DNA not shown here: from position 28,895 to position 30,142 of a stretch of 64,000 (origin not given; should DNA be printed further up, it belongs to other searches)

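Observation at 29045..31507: Cytoplasmic cobalamin-binding protein translationally coupled to two tandem paralogous SAM-methyltransferases, the first with a Zn-ribbon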

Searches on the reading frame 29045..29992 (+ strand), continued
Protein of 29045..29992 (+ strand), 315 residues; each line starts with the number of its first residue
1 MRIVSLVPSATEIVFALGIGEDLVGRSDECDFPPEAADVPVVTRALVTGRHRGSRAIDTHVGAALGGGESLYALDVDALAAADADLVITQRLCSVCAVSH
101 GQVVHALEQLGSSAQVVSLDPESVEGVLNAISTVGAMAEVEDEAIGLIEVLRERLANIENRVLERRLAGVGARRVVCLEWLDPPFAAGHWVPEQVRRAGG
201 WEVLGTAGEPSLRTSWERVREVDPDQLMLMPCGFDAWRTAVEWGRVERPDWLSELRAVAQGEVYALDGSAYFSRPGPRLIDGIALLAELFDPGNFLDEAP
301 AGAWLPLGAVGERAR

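Call 88: search_solved_structures(query=A3, max_evalue=0.000001, show_alignments=4)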
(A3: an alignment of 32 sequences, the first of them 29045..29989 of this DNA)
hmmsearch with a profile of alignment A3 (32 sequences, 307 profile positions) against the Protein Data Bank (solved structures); distinct sequences matched with E-value up to 0.000001: 30.
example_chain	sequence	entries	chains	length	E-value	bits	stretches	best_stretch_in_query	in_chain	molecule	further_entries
4m7o_A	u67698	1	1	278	2.5e-28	102.4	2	69-282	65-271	Iron-binding protein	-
5ysc_A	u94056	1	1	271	1.2e-27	100.2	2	74-286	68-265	Vitamin B12-binding protein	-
2r7a_A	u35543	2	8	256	2e-16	63.3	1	112-287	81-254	Bacterial heme binding protein | Periplasmic HEME binding protein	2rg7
5joq_A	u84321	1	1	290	3.2e-16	62.6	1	118-265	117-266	Lmo2184 protein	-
4n01_A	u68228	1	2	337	3.1e-15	59.4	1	122-287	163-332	Periplasmic binding protein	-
2q8p_A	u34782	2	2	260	4.2e-15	59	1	121-263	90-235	Iron-regulated surface determinant E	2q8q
1n4a_A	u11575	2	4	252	7.2e-15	58.2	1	77-226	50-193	Vitamin B12 transport protein btuF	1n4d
4dbl_E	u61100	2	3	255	7.5e-15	58.1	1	77-226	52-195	Vitamin B12-binding protein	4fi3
1n2z_A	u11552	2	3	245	1.7e-14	57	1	77-226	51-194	Vitamin B12 transport protein btuF | Vitamin B12-binding protein btuF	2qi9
5m34_A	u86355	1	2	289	2e-14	56.8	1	75-226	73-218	Vitamin B12-binding protein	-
5m3b_A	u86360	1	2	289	2.1e-14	56.7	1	75-226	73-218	Vitamin B12-binding protein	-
5m2q_A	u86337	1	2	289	2.3e-14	56.6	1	75-226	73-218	Outer membrane protein A,Vitamin B12-binding protein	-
5ovw_A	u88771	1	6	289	2.4e-14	56.5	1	77-226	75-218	Vitamin B12-binding protein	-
5m29_A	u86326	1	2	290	2.5e-14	56.4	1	77-226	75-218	Vitamin B12-binding protein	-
4ovk_A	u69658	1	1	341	9.5e-13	51.2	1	70-294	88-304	Periplasmic binding protein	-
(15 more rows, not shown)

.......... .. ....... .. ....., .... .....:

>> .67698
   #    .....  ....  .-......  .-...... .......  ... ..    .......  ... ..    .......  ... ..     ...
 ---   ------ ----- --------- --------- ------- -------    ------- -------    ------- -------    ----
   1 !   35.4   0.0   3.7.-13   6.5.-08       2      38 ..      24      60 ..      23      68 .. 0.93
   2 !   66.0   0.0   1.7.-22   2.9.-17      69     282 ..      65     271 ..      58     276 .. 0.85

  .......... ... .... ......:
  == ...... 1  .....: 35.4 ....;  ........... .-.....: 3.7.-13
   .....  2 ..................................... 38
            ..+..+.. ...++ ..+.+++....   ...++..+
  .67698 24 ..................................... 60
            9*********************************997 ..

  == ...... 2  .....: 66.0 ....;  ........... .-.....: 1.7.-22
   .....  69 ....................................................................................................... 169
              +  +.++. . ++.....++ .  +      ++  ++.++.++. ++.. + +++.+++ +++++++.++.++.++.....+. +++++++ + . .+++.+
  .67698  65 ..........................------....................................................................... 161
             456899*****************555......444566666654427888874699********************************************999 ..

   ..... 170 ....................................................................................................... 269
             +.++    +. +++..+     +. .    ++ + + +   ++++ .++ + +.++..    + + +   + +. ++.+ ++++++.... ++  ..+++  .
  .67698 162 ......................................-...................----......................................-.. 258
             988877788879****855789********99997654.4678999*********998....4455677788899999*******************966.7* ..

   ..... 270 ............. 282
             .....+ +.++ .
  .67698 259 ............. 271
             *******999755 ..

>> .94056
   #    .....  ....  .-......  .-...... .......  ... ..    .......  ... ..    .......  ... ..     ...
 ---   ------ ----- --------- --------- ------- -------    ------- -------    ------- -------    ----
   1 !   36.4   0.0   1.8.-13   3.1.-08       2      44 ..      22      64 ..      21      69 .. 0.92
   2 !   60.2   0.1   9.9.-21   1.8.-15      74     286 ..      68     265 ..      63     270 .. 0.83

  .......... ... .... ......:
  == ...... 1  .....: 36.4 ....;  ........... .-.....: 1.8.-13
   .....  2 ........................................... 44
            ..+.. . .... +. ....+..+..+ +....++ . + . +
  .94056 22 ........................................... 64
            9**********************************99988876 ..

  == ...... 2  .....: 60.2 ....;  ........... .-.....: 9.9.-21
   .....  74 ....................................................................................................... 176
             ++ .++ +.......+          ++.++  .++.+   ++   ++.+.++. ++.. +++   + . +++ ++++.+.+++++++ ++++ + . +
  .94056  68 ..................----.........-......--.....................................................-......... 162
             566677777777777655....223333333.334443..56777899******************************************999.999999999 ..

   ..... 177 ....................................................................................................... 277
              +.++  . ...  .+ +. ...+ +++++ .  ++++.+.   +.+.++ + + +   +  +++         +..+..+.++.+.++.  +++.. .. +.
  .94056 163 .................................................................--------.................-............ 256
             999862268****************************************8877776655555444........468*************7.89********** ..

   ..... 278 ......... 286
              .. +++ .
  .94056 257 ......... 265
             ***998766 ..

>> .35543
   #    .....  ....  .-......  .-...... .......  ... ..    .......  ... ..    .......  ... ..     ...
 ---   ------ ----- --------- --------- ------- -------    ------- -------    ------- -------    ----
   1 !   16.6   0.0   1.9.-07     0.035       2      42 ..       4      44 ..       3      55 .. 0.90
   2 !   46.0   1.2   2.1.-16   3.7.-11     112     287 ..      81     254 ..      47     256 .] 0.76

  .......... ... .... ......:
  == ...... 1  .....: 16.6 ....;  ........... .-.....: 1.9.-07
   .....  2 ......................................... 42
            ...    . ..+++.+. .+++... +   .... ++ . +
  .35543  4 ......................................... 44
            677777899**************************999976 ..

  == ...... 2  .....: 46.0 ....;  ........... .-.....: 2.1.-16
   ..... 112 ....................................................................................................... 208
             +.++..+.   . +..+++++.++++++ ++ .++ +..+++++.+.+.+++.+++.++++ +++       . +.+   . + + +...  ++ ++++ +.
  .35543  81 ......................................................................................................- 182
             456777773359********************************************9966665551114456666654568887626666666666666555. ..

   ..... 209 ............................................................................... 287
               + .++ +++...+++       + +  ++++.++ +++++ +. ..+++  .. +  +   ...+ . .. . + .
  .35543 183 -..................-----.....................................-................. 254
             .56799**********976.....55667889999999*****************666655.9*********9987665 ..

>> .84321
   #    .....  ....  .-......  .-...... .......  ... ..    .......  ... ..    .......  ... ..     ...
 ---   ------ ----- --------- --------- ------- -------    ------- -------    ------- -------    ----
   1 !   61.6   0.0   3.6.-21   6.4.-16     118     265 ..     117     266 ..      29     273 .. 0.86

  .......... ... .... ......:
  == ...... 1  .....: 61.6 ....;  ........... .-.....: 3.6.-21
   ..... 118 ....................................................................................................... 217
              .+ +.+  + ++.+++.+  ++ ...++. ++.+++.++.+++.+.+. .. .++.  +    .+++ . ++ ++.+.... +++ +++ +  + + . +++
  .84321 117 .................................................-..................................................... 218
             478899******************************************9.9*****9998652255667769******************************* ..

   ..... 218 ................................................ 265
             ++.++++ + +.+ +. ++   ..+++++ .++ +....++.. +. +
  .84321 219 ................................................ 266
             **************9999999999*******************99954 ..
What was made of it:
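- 29321..29332 (+): Codons of Cys93-x-x-Cys96 (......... loop after strand 86-89). The loop is a 4-6 residue insertion relative to periplasmic BtuF and 4m7o, at the position of the Trp loop of BtuF (call 88).
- The CxxC loop is a family-specific insertion at the ligand loop of BtuF (call 88).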

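Call 89: search_protein_families(library=ncbifam, proteins=[L090:8982-10580:+, L087:8633-10468:+, L122:5635-7032:+, L037:7815-9200:+, L090:13708-15222:+, L032:6606-7307:+, L097:2844-3578:+, L027:6939-7784:+, L032:3884-5386:+], max_evalue=0.00001)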
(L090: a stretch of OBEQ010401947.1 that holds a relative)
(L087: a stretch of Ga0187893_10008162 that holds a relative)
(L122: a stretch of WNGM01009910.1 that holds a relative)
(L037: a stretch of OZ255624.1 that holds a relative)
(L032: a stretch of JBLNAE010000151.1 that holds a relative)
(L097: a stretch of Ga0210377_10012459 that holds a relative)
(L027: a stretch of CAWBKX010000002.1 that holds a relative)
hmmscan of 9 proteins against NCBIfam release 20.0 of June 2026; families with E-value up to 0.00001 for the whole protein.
L090:8982-10580:+ (532 aa): 6 families
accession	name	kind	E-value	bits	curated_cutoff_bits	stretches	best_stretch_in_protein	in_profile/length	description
NF001989.1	PRK00784.1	equivalog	2.4e-186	620.1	273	1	23-528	2-478/480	cobyric acid synthase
TIGR00313.1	cobQ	equivalog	6.4e-153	510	309.9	1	24-524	1-476/477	cobyric acid synthase CobQ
NF002204.1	PRK01077.1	equivalog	4e-11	42.5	254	0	23-58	3-38/420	cobyrinic acid a,c-diamide synthase CobB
NF004921.0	PRK06278.1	equivalog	7.4e-09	35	354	0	310-472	36-188/482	cobyrinic acid a,c-diamide synthase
NF010608.0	PRK14004.1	equivalog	2.2e-07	30.8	216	1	301-380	28-107/210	imidazole glycerol phosphate synthase subunit HisH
TIGR01855.1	IMP_synth_hisH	equivalog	1.2e-06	28.5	105.4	1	282-390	8-110/198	imidazole glycerol phosphate synthase subunit HisH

L087:8633-10468:+ (611 aa): 7 families
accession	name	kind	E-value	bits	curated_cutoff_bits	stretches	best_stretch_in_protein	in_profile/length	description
NF001989.1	PRK00784.1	equivalog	5.1e-182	605.8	273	1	98-593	1-478/480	cobyric acid synthase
TIGR00313.1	cobQ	equivalog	5.6e-156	520.1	309.9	1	100-589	1-476/477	cobyric acid synthase CobQ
NF002204.1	PRK01077.1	equivalog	2.7e-12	46.3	254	0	98-134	2-38/420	cobyrinic acid a,c-diamide synthase CobB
TIGR00379.1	cobB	subfamily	1.5e-10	40.6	261.4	0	100-134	2-36/449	cobyrinic/hydrogenobyrinic acid a,c-diamide synthase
NF004921.0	PRK06278.1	equivalog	6.6e-10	38.5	354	0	383-461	33-104/482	cobyrinic acid a,c-diamide synthase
TIGR01855.1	IMP_synth_hisH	equivalog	2.2e-07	30.9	105.4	1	376-497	26-133/198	imidazole glycerol phosphate synthase subunit HisH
NF033195.1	F430_CfbB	exception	3.6e-06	26.1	560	0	100-134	2-35/451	Ni-sirohydrochlorin a,c-diamide synthase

L122:5635-7032:+ (465 aa): 9 families
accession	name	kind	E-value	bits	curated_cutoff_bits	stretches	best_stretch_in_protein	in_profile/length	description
NF033195.1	F430_CfbB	exception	4.5e-154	513.6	560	1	11-457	1-451/451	Ni-sirohydrochlorin a,c-diamide synthase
NF002204.1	PRK01077.1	equivalog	5.4e-154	513.1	254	1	10-444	2-419/420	cobyrinic acid a,c-diamide synthase CobB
TIGR00379.1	cobB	subfamily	7.3e-152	506.4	261.4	1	11-458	1-446/449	cobyrinic/hydrogenobyrinic acid a,c-diamide synthase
NF053748.1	bifunc_CobBC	exception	5.7e-127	425.1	950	1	9-464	1-448/797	bifunctional hydrogenobyrinic acid a,c-diamide synthase/histidinol phosphate aminotransferase CobBC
NF010471.0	PRK13896.1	equivalog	3e-97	326.4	693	1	12-457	4-431/433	cobyrinic acid a,c-diamide synthase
NF001989.1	PRK00784.1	equivalog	5.3e-21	74.8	273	1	85-457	121-435/480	cobyric acid synthase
NF004921.0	PRK06278.1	equivalog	9.6e-17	61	354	1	9-233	239-459/482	cobyrinic acid a,c-diamide synthase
TIGR00313.1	cobQ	equivalog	6e-15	55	309.9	0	84-195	119-230/477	cobyric acid synthase CobQ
NF004167.0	PRK05632.1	equivalog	7.6e-07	28.1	418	0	80-237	95-248/708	phosphate acetyltransferase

L037:7815-9200:+ (461 aa): 8 families
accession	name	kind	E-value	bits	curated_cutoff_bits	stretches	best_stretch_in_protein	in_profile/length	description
NF002204.1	PRK01077.1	equivalog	4.8e-152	506.7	254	1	3-436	3-420/420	cobyrinic acid a,c-diamide synthase CobB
TIGR00379.1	cobB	subfamily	1e-138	463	261.4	1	5-450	3-447/449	cobyrinic/hydrogenobyrinic acid a,c-diamide synthase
NF033195.1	F430_CfbB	exception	9.7e-129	430.1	560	1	4-448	2-451/451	Ni-sirohydrochlorin a,c-diamide synthase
NF053748.1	bifunc_CobBC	exception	4.5e-114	382.5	950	1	4-453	4-446/797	bifunctional hydrogenobyrinic acid a,c-diamide synthase/histidinol phosphate aminotransferase CobBC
NF010471.0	PRK13896.1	equivalog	2.3e-86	290.5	693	1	2-436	2-421/433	cobyrinic acid a,c-diamide synthase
NF001989.1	PRK00784.1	equivalog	1.7e-15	56.7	273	1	4-37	3-36/480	cobyric acid synthase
NF004921.0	PRK06278.1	equivalog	3e-07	29.7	354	0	4-131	242-370/482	cobyrinic acid a,c-diamide synthase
TIGR00313.1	cobQ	equivalog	2.7e-06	26.5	309.9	0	5-38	2-35/477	cobyric acid synthase CobQ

L090:13708-15222:+ (504 aa): 8 families
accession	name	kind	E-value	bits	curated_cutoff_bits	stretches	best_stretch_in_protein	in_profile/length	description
NF002204.1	PRK01077.1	equivalog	2.9e-162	540.4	254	1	51-483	2-419/420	cobyrinic acid a,c-diamide synthase CobB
TIGR00379.1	cobB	subfamily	1.2e-147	492.5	261.4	1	52-497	1-446/449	cobyrinic/hydrogenobyrinic acid a,c-diamide synthase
NF033195.1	F430_CfbB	exception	1.3e-142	475.8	560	1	52-495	1-450/451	Ni-sirohydrochlorin a,c-diamide synthase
NF053748.1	bifunc_CobBC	exception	1.7e-138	463.3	950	1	50-501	1-446/797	bifunctional hydrogenobyrinic acid a,c-diamide synthase/histidinol phosphate aminotransferase CobBC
NF010471.0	PRK13896.1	equivalog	1.5e-89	301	693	1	53-496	4-431/433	cobyrinic acid a,c-diamide synthase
NF001989.1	PRK00784.1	equivalog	3.8e-14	52.2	273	0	53-86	3-36/480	cobyric acid synthase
NF004921.0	PRK06278.1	equivalog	1.5e-11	43.9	354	1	50-216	239-409/482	cobyrinic acid a,c-diamide synthase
TIGR00313.1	cobQ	equivalog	1.2e-09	37.6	309.9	0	154-236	147-230/477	cobyric acid synthase CobQ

L032:6606-7307:+ (234 aa): 3 families
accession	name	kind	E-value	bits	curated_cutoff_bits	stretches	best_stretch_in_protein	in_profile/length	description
TIGR03679.1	Dph6_archaeal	equivalog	1.8e-28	99.3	197.3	1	23-223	4-207/218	diphthine--ammonia ligase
NF052346.1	PAB0415_fam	hypoth_equivalog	2.4e-17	63.4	250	1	23-227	4-201/205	PAB0415 family putative ATP pyrophosphatase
NF052347.1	TTX_0299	hypoth_equivalog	1.1e-11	44.7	250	1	96-225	65-194/200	TTX_0299 family putative ATP pyrophosphatase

L097:2844-3578:+ (244 aa): 3 families
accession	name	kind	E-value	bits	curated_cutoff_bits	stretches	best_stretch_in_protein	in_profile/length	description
TIGR03679.1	Dph6_archaeal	equivalog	6.8e-25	87.6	197.3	1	32-233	4-207/218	diphthine--ammonia ligase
NF052346.1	PAB0415_fam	hypoth_equivalog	9.3e-17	61.4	250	1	32-235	4-199/205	PAB0415 family putative ATP pyrophosphatase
NF052347.1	TTX_0299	hypoth_equivalog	2.5e-11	43.6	250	1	32-227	4-186/200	TTX_0299 family putative ATP pyrophosphatase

L027:6939-7784:+ (282 aa): 0 families

L032:3884-5386:+ (501 aa): 0 families
